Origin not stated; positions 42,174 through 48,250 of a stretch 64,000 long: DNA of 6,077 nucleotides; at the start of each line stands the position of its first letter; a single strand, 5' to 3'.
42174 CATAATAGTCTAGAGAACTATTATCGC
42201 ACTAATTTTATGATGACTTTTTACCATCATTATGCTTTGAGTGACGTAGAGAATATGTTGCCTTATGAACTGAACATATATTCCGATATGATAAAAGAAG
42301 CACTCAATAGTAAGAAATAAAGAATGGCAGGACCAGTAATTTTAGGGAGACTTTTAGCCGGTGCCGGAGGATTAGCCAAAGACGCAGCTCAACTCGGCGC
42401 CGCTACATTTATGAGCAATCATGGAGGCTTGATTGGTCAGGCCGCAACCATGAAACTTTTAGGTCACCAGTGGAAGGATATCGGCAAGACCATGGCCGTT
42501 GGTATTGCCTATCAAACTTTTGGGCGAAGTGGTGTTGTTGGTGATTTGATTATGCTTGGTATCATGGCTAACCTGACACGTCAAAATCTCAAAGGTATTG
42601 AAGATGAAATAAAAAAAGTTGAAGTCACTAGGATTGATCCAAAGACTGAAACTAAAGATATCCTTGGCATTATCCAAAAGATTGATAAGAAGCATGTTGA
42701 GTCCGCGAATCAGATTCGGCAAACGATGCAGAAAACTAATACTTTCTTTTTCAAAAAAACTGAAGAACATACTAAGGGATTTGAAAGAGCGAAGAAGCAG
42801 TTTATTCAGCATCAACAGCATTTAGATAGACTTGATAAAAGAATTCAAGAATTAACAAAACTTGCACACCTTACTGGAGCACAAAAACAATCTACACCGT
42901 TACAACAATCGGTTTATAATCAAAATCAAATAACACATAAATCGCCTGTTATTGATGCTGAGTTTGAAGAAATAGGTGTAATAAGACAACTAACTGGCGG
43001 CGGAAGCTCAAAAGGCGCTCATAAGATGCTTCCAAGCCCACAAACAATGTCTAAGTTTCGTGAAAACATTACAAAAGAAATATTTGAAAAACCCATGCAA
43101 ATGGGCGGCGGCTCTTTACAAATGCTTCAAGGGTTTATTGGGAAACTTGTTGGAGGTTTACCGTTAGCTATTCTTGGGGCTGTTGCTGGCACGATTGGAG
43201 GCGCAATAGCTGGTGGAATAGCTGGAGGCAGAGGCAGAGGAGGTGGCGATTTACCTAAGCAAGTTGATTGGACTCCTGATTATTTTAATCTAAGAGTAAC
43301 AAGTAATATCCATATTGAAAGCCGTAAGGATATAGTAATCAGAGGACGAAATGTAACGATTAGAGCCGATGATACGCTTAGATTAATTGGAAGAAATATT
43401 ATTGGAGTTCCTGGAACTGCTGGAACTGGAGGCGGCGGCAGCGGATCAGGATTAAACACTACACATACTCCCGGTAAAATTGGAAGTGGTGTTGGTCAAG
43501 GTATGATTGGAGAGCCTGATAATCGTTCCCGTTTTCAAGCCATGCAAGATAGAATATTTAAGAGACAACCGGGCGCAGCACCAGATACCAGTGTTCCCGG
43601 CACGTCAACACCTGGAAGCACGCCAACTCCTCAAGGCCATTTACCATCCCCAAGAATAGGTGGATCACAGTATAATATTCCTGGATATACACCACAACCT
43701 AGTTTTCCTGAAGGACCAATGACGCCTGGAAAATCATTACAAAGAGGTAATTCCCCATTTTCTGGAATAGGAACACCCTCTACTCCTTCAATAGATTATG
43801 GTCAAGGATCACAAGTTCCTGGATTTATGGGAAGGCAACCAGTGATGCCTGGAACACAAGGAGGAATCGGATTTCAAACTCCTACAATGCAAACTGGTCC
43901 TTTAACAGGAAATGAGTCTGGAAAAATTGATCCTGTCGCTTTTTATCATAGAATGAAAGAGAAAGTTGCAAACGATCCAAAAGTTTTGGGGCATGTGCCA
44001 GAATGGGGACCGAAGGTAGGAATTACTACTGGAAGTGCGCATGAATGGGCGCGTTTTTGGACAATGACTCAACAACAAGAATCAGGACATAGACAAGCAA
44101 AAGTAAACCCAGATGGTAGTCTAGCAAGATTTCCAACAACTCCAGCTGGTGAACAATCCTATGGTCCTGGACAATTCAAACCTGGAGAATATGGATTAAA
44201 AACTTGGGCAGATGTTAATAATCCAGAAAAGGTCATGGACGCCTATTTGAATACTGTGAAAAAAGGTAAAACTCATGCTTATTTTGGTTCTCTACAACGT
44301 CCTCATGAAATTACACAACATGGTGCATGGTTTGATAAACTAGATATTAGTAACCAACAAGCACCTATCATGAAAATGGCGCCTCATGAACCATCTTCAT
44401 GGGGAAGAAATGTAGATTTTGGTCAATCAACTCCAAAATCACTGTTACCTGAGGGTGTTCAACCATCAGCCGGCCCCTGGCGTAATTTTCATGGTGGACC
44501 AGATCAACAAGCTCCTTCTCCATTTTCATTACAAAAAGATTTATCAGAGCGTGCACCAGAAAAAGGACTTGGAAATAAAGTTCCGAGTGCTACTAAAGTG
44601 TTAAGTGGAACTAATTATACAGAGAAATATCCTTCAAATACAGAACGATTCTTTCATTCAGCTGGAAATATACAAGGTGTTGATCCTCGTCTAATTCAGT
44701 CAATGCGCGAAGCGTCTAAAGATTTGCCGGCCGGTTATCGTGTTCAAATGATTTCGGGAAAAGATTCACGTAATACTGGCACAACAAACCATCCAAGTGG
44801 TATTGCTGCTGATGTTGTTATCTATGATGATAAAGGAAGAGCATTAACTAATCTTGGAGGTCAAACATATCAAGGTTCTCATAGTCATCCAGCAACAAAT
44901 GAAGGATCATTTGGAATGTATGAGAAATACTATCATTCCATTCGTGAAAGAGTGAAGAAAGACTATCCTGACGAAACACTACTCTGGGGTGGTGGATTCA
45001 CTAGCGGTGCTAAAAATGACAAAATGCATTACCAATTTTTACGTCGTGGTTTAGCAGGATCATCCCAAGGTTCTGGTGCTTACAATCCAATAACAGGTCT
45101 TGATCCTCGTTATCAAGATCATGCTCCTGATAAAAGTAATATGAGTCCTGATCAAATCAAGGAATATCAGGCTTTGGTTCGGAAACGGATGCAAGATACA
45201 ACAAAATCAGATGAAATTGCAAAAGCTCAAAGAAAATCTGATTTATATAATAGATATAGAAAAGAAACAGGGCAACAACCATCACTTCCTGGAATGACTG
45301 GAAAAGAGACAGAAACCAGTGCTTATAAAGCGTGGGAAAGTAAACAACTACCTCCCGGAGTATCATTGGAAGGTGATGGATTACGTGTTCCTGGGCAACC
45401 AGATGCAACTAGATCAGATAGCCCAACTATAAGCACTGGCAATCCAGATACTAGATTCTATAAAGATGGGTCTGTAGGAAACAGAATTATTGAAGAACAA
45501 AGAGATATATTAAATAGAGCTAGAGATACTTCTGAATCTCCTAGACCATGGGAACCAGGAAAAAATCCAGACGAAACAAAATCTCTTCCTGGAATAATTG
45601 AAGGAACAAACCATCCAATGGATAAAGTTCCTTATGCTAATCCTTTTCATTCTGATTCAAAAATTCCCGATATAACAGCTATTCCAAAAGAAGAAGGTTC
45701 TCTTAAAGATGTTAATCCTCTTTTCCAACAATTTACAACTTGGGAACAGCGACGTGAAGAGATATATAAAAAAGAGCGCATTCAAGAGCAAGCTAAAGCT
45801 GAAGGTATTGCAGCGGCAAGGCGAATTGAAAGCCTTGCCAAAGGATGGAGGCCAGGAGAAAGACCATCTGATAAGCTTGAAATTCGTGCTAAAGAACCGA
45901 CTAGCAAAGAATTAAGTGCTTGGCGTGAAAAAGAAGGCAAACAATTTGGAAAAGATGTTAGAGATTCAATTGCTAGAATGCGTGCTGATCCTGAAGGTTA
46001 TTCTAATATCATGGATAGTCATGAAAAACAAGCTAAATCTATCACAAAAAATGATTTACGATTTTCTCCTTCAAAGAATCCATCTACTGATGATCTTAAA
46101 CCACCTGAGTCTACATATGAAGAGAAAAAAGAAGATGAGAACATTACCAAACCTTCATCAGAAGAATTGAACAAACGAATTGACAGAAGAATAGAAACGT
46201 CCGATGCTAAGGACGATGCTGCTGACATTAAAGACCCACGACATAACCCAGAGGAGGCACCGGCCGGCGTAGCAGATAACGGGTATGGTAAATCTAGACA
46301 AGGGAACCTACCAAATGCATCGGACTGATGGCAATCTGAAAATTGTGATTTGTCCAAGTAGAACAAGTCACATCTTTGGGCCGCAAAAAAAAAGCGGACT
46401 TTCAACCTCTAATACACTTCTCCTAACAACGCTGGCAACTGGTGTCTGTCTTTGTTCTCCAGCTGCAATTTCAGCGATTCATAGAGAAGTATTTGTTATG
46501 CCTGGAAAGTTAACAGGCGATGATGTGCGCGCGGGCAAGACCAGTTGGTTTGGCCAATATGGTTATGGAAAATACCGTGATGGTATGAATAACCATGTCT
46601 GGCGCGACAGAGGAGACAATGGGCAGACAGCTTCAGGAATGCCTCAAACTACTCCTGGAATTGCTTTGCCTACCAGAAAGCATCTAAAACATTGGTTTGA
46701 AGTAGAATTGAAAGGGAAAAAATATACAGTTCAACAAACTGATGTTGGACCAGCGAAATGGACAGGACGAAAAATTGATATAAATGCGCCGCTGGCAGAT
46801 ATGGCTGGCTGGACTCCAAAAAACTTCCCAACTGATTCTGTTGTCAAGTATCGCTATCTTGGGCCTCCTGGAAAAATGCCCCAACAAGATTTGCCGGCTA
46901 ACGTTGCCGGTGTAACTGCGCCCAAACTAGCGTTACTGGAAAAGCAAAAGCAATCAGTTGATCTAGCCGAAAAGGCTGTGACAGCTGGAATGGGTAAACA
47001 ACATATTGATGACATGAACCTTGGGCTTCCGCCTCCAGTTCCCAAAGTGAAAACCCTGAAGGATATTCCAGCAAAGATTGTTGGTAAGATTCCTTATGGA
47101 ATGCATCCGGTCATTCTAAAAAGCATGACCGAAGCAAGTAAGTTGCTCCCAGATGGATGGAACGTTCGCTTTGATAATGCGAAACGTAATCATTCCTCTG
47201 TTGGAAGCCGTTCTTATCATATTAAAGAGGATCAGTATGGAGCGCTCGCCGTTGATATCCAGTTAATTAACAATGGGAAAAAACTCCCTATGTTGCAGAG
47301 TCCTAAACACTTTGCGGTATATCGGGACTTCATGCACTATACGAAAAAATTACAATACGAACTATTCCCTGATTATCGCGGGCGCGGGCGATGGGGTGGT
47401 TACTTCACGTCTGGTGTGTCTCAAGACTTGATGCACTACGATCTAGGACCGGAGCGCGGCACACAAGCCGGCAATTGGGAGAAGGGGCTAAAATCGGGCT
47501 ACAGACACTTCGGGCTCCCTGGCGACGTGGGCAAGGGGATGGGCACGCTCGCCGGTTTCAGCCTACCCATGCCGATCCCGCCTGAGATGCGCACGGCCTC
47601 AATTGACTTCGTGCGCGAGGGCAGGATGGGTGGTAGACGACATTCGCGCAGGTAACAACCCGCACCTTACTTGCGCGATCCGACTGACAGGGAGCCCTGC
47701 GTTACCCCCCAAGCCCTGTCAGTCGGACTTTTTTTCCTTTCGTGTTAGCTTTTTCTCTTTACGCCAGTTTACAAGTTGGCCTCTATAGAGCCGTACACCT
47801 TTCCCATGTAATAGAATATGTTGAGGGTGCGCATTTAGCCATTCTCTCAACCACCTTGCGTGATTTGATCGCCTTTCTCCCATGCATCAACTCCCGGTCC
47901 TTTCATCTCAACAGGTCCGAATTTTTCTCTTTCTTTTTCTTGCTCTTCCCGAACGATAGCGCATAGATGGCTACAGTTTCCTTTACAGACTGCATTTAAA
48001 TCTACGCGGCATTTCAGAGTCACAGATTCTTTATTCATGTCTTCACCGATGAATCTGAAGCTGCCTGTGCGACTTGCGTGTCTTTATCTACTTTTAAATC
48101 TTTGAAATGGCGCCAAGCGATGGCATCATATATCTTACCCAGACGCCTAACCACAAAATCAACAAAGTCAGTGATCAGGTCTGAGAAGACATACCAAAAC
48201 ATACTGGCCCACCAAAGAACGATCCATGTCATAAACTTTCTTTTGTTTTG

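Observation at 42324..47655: Two tail-associated peptidoglycan hydrolases with paralogous M15-like domains; the 3' end of the second gene is a GC-rich mosaic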

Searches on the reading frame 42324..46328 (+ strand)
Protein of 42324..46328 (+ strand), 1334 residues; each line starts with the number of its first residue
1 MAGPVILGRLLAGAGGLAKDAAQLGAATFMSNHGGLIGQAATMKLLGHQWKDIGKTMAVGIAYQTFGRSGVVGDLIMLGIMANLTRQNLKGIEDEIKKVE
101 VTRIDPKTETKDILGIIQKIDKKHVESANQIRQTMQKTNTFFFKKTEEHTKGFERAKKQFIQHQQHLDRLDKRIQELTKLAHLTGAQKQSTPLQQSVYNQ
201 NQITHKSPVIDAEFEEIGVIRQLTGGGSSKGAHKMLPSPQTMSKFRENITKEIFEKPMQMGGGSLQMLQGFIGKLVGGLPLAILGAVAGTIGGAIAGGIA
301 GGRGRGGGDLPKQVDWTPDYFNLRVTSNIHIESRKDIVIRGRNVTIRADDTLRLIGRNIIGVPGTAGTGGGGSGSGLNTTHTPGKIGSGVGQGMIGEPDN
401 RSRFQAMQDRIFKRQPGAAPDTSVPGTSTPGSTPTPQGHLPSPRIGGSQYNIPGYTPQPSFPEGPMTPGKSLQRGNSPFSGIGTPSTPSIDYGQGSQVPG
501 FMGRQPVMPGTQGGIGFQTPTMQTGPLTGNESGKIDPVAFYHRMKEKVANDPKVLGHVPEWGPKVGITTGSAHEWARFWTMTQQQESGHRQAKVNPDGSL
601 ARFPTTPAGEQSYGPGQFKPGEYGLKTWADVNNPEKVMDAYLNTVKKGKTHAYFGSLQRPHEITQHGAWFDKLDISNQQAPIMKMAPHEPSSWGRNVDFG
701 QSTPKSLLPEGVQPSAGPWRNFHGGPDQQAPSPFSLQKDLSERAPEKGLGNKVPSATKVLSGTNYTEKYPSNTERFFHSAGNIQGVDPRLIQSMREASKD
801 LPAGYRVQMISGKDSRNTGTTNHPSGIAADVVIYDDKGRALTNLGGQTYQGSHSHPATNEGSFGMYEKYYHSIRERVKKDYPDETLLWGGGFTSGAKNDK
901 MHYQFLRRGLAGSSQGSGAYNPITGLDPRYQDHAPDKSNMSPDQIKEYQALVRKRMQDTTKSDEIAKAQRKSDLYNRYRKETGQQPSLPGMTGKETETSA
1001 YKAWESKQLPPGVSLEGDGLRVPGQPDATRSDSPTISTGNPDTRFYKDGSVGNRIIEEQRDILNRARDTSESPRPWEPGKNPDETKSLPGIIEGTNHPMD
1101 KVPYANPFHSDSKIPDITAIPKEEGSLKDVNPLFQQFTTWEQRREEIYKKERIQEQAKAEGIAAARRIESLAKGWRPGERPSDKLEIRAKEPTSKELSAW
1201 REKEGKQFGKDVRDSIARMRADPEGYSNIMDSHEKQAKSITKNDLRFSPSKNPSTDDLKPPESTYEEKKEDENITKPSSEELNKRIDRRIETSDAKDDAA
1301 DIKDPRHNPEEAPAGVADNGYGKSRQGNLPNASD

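Call 6: search_protein_families(library=pfam, proteins=[window:42324-46328:+], max_evalue=0.1)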
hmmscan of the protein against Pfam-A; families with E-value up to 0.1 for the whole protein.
window:42324-46328:+ (1334 aa): 0 families

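Call 7: search_protein_families(library=phrogs, proteins=[window:42324-46328:+], max_evalue=0.01)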
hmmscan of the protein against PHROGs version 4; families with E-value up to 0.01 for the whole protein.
window:42324-46328:+ (1334 aa): 0 families

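Call 12: search_solved_structures(query=window:42324-46328:+, max_evalue=10, show_alignments=3)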
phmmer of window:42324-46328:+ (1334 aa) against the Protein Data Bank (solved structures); distinct sequences matched with E-value up to 10: 19.
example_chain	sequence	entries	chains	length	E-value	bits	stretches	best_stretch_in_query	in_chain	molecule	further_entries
1c3l_A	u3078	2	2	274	0.21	12.3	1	361-448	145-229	SUBTILISIN-CARLSBERG | Subtilisin Carlsberg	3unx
3qtl_A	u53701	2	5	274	0.22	12.2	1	361-448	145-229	Subtilisin-like serin protease | KerA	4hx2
4gi3_A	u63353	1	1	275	0.22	12.2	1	361-448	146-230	KerA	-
8pmw_A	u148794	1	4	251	0.31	11.7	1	360-424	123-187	scFv_p60.1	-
1af4_A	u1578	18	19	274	0.42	11.3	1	361-448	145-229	SUBTILISIN CARLSBERG | SUBTILISIN CARLSBERG, TYPE VIII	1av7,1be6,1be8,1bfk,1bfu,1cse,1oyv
1dui_A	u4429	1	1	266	0.42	11.3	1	361-450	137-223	PROTEIN (SUBTILISIN BPN')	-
1yu6_A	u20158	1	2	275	0.42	11.3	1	361-448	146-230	Subtilisin Carlsberg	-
1sel_A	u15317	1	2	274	0.45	11.2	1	361-448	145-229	SELENOSUBTILISIN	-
1avt_A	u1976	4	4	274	0.45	11.2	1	361-448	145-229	SUBTILISIN CARLSBERG, TYPE VIII | KerA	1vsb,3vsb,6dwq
1scn_E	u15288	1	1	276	0.46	11.2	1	361-448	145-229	SUBTILISIN CARLSBERG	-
1gnv_A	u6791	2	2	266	0.51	11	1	361-448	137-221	SUBTILISIN BPN'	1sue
1suc_A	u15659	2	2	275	0.6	10.8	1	361-448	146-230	SUBTILISIN BPN' CRB-S3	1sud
1s02_A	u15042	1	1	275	0.79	10.4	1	361-448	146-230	SUBTILISIN BPN'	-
1sbn_E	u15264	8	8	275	0.79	10.4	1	361-448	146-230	SUBTILISIN NOVO BPN' | SUBTILISIN BPN'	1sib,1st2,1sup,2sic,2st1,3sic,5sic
1sub_A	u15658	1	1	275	0.93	10.2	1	361-447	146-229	SUBTILISIN BPN' CRB-S3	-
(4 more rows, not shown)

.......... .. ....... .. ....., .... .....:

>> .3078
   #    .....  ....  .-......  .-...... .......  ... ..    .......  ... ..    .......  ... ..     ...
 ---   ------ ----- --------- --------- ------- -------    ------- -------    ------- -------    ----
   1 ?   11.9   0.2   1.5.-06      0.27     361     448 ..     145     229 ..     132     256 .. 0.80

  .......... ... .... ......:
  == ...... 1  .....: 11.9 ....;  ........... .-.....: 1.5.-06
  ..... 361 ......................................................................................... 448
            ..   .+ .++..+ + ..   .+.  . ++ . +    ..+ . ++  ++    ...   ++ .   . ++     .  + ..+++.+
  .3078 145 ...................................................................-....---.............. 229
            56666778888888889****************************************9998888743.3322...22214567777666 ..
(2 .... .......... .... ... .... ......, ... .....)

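Call 90: search_protein_families(library=ncbifam, proteins=[window:42324-46328:+], max_evalue=1)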
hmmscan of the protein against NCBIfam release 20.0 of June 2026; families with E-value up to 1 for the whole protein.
window:42324-46328:+ (1334 aa): 2 families
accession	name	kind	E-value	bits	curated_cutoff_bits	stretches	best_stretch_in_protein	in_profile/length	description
NF002223.0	PRK01117.1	equivalog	0.088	11.6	402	0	1116-1158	353-395/430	adenylosuccinate synthase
NF011615.0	PRK15041.1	equivalog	0.1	11.2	947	1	85-168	94-178/554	methyl-accepting chemotaxis protein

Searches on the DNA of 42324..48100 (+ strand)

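Call 8: search_dna_similar(query=window:42324-48100:+, collection=phages, mode=near, max_rows=20)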
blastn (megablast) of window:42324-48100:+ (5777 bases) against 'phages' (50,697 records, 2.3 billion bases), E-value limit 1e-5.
No match.

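Call 30: search_rna_families(source=window, start=47250, end=48100, threshold=evalue, max_evalue=1)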
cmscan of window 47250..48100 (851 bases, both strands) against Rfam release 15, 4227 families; matches with E-value up to 1: 0.
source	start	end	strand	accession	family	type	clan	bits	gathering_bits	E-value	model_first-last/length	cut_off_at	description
